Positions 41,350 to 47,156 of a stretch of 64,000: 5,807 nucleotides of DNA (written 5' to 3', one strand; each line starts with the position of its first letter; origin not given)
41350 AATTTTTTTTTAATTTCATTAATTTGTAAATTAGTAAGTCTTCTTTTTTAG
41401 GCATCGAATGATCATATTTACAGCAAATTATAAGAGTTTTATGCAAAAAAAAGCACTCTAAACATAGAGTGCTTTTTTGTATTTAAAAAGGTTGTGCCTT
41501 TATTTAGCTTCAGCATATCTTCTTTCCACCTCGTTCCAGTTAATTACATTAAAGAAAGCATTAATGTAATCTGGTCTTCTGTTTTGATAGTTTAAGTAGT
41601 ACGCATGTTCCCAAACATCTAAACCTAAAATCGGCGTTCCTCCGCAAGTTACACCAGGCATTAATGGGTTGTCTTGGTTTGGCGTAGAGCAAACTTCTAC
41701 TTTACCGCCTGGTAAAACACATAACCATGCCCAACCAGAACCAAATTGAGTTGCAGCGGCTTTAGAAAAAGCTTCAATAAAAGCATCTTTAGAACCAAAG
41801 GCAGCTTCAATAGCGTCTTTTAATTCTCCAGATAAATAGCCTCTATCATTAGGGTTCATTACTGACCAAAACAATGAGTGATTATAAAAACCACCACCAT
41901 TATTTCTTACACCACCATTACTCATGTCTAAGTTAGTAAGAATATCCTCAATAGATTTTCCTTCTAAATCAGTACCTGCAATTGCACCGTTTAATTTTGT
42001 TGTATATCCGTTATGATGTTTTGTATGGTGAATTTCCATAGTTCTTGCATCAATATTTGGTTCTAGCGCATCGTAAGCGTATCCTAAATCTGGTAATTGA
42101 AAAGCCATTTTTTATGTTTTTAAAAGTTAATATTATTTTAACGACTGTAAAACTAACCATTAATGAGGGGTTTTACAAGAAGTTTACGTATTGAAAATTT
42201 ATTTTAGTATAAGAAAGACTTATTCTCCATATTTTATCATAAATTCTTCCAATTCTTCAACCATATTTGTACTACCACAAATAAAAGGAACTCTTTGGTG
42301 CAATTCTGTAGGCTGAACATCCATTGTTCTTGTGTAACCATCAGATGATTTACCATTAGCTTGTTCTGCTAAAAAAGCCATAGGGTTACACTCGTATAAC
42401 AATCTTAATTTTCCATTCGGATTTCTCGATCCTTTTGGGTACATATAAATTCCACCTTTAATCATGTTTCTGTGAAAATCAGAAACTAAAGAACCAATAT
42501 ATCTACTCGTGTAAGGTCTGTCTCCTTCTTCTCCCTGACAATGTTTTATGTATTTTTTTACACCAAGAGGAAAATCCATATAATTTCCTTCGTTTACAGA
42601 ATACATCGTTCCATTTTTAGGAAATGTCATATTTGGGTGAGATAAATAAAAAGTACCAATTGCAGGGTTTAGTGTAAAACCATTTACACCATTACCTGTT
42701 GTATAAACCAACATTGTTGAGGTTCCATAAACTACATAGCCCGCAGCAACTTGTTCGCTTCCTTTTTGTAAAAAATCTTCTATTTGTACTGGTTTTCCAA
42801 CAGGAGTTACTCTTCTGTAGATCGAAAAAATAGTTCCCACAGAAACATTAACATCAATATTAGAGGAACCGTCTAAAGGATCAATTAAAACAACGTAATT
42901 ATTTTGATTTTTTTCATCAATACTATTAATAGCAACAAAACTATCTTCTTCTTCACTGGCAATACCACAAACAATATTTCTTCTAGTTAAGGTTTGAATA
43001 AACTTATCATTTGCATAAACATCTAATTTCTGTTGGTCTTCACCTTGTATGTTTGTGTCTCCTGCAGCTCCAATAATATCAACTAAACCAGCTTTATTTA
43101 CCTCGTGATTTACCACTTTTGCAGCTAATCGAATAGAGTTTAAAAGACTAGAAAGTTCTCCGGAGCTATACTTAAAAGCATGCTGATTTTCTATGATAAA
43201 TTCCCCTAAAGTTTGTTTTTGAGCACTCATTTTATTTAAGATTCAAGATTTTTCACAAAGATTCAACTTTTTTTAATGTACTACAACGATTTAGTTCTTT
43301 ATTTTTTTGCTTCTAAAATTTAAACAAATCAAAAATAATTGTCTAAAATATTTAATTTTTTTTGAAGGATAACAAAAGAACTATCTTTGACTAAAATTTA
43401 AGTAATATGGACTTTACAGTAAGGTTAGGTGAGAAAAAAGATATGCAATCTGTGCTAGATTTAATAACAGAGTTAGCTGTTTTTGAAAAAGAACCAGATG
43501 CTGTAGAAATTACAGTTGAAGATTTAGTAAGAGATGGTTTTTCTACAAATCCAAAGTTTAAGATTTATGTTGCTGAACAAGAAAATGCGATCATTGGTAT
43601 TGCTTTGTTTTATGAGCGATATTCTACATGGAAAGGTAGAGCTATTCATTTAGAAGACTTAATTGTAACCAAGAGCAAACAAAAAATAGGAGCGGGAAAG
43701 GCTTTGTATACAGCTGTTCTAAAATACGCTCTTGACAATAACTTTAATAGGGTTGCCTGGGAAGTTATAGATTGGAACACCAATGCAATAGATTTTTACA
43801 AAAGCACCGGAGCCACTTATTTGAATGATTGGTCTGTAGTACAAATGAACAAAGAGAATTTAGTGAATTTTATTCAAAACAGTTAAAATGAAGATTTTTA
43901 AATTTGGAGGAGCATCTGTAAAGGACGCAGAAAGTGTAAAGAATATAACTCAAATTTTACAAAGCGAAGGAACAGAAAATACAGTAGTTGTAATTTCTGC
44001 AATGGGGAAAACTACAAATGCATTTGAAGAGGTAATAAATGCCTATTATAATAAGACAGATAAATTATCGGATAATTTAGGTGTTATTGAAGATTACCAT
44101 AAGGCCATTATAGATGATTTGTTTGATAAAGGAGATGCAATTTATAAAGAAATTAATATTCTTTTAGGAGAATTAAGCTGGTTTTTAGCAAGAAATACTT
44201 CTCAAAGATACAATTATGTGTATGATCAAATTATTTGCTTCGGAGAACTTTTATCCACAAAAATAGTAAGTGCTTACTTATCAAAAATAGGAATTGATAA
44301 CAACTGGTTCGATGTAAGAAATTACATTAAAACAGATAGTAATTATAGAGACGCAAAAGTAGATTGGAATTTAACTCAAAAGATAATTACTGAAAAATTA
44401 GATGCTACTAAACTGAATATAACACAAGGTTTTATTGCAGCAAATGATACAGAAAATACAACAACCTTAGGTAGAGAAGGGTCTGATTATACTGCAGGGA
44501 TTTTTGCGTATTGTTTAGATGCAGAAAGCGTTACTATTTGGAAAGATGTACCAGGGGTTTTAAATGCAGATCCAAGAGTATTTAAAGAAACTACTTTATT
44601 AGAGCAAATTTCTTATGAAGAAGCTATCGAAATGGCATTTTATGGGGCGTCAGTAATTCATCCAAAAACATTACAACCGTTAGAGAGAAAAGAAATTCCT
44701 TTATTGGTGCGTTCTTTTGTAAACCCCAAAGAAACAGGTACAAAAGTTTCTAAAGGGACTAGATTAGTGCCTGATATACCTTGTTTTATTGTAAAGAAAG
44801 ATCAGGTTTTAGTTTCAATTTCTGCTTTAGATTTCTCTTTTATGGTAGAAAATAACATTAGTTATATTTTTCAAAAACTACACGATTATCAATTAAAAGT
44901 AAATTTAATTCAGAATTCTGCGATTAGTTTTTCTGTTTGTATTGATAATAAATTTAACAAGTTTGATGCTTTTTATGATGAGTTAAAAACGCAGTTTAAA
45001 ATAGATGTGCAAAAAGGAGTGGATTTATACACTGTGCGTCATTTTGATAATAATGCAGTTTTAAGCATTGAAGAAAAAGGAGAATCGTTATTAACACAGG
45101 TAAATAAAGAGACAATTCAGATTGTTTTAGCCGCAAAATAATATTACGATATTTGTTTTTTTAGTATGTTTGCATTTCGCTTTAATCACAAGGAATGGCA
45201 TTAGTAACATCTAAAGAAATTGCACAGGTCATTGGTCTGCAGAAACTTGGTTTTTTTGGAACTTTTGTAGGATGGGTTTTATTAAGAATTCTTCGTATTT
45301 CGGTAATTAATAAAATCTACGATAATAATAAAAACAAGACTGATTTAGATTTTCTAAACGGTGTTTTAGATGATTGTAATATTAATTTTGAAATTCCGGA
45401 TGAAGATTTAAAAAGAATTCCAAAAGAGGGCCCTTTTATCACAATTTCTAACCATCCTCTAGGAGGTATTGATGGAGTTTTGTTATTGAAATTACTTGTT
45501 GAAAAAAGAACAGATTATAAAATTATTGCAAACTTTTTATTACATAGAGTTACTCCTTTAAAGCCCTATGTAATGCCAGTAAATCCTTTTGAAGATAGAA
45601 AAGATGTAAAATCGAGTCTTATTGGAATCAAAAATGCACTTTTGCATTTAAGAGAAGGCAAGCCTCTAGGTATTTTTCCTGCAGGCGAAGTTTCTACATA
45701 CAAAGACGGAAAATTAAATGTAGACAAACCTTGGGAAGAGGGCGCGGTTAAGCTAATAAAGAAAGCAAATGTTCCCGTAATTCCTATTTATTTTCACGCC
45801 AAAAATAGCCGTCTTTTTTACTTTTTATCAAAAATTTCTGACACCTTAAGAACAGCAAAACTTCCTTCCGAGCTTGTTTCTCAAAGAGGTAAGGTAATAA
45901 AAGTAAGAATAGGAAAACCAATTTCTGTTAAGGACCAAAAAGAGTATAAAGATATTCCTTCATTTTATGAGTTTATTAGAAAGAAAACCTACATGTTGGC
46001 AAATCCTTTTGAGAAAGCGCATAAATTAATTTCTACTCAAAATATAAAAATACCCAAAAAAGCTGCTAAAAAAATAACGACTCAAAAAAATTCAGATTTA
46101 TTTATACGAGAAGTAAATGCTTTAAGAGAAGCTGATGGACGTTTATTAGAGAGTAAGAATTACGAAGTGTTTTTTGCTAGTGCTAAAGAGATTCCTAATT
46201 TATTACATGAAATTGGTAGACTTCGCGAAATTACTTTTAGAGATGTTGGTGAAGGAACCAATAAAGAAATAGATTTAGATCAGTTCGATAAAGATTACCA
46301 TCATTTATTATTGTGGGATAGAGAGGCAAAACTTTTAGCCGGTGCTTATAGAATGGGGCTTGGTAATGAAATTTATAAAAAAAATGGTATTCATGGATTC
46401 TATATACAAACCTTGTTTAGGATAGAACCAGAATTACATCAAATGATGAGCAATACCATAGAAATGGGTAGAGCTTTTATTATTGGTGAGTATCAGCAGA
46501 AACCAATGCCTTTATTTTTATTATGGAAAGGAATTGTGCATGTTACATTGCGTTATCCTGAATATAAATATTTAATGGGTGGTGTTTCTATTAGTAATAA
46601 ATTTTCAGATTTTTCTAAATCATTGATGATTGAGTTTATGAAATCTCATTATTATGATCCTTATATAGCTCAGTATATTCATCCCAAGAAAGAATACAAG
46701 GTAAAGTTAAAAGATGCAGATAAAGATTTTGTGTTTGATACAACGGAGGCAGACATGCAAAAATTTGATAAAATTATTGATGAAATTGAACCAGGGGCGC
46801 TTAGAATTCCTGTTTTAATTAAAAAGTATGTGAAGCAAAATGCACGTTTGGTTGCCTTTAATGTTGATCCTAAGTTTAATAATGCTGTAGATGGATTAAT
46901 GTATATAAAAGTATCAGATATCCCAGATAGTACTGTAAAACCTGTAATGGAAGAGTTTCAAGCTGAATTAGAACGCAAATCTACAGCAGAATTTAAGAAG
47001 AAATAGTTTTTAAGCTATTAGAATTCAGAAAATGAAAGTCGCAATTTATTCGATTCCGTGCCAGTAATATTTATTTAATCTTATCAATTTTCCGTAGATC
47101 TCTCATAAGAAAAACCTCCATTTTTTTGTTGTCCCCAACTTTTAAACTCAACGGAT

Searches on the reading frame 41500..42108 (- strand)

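Call 26: search_protein_families(library=pfam, proteins=[window:41500-42108:-], max_evalue=0.00001)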
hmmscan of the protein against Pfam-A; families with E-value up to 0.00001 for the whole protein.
window:41500-42108:- (202 aa): 2 families
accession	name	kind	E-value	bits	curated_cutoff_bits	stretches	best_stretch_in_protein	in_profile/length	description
PF02777.23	Sod_Fe_C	-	4.1e-41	139.6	20.9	1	93-197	2-102/102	Iron/manganese superoxide dismutases, C-terminal domain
PF00081.27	Sod_Fe_N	-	2.2e-29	102.2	27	1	3-84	2-81/82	Iron/manganese superoxide dismutases, alpha-hairpin domain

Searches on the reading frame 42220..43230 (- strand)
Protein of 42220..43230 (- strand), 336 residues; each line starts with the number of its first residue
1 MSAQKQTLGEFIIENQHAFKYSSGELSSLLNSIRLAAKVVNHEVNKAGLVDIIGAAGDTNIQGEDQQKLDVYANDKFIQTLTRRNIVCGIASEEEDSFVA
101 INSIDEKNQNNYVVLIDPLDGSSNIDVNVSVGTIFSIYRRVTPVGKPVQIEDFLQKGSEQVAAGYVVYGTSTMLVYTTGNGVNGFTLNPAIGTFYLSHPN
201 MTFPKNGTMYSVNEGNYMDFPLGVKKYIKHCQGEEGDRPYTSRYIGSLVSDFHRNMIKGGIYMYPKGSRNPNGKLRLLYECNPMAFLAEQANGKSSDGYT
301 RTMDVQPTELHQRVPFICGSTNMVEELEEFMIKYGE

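Call 26: search_protein_families(library=pfam, proteins=[window:42220-43230:-], max_evalue=0.00001)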
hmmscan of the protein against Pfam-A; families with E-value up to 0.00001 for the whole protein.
window:42220-43230:- (336 aa): 2 families
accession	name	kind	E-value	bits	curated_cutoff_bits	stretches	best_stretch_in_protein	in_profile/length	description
PF00316.25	FBPase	-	1.2e-77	260.3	34.8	1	7-199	2-191/191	Fructose-1-6-bisphosphatase, N-terminal domain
PF18913.5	FBPase_C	-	9.3e-46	155.2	27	1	204-331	2-126/127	Fructose-1-6-bisphosphatase, C-terminal domain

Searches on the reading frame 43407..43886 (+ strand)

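Call 65: search_protein_families(library=pfam, proteins=[window:43407-43886:+], max_evalue=0.00001)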
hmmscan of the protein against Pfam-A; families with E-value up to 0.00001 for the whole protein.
window:43407-43886:+ (159 aa): 4 families
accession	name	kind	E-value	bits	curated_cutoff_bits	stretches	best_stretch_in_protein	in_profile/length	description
PF00583.31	Acetyltransf_1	-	3.3e-16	60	20.7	1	39-135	22-115/116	Acetyltransferase (GNAT) family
PF13673.13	Acetyltransf_10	-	3.5e-09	37.1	23.6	1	47-135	27-106/128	Acetyltransferase (GNAT) domain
PF13508.13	Acetyltransf_7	-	4.4e-08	33.8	27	1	51-135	3-81/84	Acetyltransferase (GNAT) domain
PF13420.13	Acetyltransf_4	-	4e-07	30.6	24.3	1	9-135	5-133/155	Acetyltransferase (GNAT) domain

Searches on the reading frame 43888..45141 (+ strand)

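Call 65: search_protein_families(library=pfam, proteins=[window:43888-45141:+], max_evalue=0.00001)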
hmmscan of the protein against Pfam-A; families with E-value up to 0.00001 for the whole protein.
window:43888-45141:+ (417 aa): 1 family
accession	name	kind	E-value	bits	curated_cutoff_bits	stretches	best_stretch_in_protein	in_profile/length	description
PF00696.33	AA_kinase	-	8.7e-42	143.9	24.9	1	3-276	4-234/234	Amino acid kinase family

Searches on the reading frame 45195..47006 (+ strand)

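Call 65: search_protein_families(library=pfam, proteins=[window:45195-47006:+], max_evalue=0.00001)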
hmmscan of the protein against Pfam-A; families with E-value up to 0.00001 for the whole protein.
window:45195-47006:+ (603 aa): 3 families
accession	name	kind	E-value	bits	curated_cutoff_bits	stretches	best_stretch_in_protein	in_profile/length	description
PF19576.4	Acyltransf_2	-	1.2e-27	97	27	1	29-272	22-263/266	Acyltransferase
PF13444.12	Acetyltransf_5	-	3.3e-23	82.7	22.4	1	343-444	1-102/102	Acetyltransferase (GNAT) domain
PF01553.26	Acyltransferase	-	2.3e-12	47.3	23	1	70-200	5-131/132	Acyltransferase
